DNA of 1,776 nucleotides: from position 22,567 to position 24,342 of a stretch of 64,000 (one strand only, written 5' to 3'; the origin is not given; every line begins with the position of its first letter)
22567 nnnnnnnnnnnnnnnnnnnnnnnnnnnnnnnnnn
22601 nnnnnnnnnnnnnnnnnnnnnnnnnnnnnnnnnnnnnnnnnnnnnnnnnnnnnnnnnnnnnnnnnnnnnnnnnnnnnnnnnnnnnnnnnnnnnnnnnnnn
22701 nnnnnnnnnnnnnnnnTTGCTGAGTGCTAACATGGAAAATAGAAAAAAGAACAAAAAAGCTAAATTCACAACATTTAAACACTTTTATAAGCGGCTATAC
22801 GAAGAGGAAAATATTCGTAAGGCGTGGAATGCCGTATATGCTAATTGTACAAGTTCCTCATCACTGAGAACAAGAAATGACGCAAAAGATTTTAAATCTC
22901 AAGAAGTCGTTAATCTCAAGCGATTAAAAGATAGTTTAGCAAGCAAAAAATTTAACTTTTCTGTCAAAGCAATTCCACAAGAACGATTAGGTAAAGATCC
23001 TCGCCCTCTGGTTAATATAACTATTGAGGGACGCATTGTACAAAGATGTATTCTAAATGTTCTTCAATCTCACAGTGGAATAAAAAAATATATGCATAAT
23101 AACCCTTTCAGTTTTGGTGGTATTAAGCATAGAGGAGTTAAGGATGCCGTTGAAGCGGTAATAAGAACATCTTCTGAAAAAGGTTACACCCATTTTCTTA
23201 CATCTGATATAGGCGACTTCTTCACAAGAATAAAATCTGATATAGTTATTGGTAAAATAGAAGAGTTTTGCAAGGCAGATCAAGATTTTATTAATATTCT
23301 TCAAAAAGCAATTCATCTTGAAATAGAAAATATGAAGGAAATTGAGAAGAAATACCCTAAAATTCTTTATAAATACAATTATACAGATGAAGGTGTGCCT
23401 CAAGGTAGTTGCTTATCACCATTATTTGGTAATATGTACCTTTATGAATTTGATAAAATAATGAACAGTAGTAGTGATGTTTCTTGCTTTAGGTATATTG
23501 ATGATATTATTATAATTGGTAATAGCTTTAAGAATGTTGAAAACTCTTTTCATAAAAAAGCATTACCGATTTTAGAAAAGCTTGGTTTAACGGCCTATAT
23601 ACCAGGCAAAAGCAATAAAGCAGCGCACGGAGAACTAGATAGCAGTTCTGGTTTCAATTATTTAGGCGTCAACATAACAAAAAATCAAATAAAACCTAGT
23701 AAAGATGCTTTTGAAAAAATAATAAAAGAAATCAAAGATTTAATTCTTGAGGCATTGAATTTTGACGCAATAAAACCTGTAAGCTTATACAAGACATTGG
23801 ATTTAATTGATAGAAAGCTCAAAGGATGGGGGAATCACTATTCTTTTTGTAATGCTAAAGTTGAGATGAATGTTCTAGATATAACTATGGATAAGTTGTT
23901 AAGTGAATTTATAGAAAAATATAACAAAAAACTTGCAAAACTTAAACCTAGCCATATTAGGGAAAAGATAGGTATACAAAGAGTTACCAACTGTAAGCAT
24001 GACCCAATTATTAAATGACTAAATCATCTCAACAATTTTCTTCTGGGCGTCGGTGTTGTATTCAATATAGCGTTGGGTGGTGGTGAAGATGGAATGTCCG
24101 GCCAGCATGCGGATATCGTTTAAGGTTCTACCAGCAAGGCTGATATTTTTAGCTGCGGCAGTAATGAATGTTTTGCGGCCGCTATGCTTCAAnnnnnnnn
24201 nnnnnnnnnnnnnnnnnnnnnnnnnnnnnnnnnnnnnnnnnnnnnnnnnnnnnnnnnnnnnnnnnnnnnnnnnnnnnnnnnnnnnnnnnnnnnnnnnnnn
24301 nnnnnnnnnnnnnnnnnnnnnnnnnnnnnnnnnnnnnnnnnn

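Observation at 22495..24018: Orphan reverse transcriptase with its own consensus promoter and a ~190-nt leader: candidate ncRNA-templated defence RT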

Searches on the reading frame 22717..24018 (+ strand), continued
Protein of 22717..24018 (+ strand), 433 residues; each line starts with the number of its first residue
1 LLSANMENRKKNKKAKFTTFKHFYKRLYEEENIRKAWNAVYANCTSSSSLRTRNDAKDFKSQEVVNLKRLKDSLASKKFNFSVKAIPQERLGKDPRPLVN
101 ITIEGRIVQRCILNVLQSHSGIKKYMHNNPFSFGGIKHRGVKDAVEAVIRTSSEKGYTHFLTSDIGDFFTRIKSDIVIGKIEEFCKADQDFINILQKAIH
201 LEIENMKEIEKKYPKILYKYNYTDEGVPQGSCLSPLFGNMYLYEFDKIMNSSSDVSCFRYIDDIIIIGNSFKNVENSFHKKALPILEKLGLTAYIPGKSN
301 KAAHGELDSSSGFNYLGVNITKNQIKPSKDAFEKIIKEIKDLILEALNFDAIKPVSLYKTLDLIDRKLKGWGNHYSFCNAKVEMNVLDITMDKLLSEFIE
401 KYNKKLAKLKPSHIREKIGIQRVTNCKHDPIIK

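Call 64: find_related_loci(query=A5, collection=metagenome_contigs, flank=2500)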
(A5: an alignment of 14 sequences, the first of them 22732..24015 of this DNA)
Query A5 (428 aa) in metagenome_contigs; peptide patterns used: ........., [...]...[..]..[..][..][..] (x = any residue, [..] = any of these).
386 stretches matched a pattern; 97 encode a relative of the query (tblastn E <= 1e-3); the best 80 are kept; 80 distinct loci.
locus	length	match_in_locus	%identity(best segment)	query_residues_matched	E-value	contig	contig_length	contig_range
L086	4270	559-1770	49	18-423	8e-120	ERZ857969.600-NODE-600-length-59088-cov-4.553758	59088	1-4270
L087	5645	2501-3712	49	18-423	1e-119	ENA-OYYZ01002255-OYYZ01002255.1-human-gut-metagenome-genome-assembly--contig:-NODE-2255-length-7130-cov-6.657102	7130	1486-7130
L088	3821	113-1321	41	18-423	6e-97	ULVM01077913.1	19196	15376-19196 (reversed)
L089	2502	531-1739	41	18-423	2e-100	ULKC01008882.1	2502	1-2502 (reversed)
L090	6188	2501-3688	41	18-417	5e-96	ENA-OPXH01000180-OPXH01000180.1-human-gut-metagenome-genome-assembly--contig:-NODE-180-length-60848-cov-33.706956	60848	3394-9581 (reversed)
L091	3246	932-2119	41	18-417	5e-98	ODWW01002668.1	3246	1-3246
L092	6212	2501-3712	49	18-423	1e-119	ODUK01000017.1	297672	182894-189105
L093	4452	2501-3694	34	19-415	1e-69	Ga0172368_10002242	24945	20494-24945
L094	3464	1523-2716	34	19-415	7e-70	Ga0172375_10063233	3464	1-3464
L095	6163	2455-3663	32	27-425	1e-55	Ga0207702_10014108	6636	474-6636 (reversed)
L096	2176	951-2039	32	16-374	1e-55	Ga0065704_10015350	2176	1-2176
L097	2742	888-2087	32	17-413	2e-53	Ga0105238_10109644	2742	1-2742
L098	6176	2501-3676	32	18-405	6e-51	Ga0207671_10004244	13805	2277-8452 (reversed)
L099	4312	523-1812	31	16-425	2e-50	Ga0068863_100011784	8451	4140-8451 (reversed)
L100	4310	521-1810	31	16-425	9e-50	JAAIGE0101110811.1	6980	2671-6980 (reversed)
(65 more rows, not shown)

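Call 74: find_encoding_contigs(protein=P0006, flank=6000, max_places=2)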
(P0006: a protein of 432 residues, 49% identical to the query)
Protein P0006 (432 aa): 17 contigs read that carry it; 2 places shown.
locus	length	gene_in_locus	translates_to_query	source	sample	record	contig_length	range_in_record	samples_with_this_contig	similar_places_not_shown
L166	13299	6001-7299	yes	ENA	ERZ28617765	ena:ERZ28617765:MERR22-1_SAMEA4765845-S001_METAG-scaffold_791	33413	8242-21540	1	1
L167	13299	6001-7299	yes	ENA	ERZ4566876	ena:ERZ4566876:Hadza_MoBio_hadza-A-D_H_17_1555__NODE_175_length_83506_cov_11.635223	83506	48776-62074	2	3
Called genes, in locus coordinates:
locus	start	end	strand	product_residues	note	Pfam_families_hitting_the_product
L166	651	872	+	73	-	-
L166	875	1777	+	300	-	PF01636:APH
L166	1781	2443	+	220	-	-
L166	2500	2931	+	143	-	PF00583:Acetyltransf_1 (weak), PF13673:Acetyltransf_10, PF13508:Acetyltransf_7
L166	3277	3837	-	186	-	-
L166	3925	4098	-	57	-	-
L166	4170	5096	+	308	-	-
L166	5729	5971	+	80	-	-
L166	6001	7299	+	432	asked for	PF00078:RVT_1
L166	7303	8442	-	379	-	PF07508:Recombinase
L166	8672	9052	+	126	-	-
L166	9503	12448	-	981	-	PF07693:KAP_NTPase, PF13401:AAA_22 (faint)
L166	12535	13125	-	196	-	PF00239:Resolvase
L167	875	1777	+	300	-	PF01636:APH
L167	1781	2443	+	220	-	-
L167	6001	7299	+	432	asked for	PF00078:RVT_1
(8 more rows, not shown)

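Call 75: find_encoding_contigs(protein=P0018, flank=6000, max_places=1)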
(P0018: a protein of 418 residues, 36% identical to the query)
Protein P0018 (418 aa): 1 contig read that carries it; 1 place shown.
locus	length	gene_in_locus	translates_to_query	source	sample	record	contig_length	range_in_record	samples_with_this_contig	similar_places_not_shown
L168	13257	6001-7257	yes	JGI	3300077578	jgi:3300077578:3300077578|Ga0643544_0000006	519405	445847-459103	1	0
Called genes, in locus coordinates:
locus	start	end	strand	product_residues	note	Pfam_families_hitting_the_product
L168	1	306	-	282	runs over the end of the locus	-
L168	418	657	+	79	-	PF13560:HTH_31, PF12844:HTH_19, PF01381:HTH_3, PF13443:HTH_26 (weak)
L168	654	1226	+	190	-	-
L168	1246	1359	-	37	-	-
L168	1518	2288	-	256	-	PF00149:Metallophos, PF12850:Metallophos_2 (weak)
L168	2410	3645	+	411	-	PF13560:HTH_31 (weak), PF00145:DNA_methylase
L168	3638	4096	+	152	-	PF03852:Vsr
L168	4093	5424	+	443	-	PF15515:MvaI_BcnI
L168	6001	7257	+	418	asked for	PF00078:RVT_1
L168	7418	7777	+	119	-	PF12599:DUF3768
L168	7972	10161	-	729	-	PF13148:DUF3987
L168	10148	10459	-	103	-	-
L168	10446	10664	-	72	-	-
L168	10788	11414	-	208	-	-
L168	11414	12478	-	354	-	PF00589:Phage_integrase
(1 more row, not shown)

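Call 76: find_encoding_contigs(protein=P0069, flank=6000, max_places=1)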
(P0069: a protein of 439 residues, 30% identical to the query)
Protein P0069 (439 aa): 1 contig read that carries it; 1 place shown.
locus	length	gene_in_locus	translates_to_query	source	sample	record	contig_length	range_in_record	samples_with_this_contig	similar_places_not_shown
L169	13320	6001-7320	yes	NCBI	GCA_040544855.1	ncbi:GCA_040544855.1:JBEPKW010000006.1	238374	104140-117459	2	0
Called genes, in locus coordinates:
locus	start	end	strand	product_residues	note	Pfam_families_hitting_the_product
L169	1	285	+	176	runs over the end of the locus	-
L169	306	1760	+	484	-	PF13428:TPR_14 (faint), PF12895:ANAPC3 (faint), PF13432:TPR_16 (weak), PF14559:TPR_19 (weak), PF05036:SPOR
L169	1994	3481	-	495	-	PF20142:Scaffold, PF03734:YkuD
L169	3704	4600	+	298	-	PF00892:EamA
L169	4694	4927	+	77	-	PF02604:PhdYeFM_antitox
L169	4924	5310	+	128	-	PF01850:PIN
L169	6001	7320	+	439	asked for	PF00078:RVT_1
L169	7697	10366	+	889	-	PF00330:Aconitase, PF00694:Aconitase_C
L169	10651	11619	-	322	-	-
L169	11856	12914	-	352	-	PF06068:TIP49, PF05496:RuvB_N, PF00004:AAA, PF07728:AAA_5, PF17864:AAA_lid_4, PF05491:WHD_RuvB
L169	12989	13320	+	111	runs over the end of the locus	PF01541:GIY-YIG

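Call 77: find_encoding_contigs(protein=P0079, flank=6000, max_places=1)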
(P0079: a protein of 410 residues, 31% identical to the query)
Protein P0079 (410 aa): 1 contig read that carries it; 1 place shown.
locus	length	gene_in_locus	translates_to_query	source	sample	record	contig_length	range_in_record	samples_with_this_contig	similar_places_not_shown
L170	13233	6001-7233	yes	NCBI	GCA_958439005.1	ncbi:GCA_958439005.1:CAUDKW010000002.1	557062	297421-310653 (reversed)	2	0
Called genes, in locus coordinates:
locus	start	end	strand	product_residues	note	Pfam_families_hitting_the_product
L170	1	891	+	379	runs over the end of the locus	-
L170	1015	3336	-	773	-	PF05426:Alginate_lyase (weak), PF13385:Laminin_G_3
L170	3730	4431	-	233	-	-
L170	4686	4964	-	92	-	-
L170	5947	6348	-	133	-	-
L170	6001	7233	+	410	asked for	PF00078:RVT_1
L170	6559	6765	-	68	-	-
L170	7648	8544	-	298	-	PF04471:Mrr_cat, PF01396:Zn_ribbon_Top1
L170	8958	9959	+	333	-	PF00487:FA_desaturase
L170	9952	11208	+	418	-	-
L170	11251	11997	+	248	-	PF00149:Metallophos, PF12850:Metallophos_2, PF14582:Metallophos_3 (faint)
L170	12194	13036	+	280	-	PF10001:DUF2242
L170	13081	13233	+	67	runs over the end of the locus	-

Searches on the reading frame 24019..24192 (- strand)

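Call 30: search_protein_families(library=pfam, proteins=[window:24019-24192:-], max_evalue=0.01)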
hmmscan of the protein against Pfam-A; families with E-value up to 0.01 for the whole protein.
window:24019-24192:- (57 aa): 0 families

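Call 90: search_protein_families(library=pfam, proteins=[window:24019-24192:-], max_evalue=10)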
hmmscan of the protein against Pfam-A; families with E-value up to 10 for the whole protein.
window:24019-24192:- (57 aa): 1 family
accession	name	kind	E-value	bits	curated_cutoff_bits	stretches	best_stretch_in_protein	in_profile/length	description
PF17681.6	GCP_N_terminal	-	0.074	13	29.4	1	8-54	226-276/297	Gamma tubulin complex component N-terminal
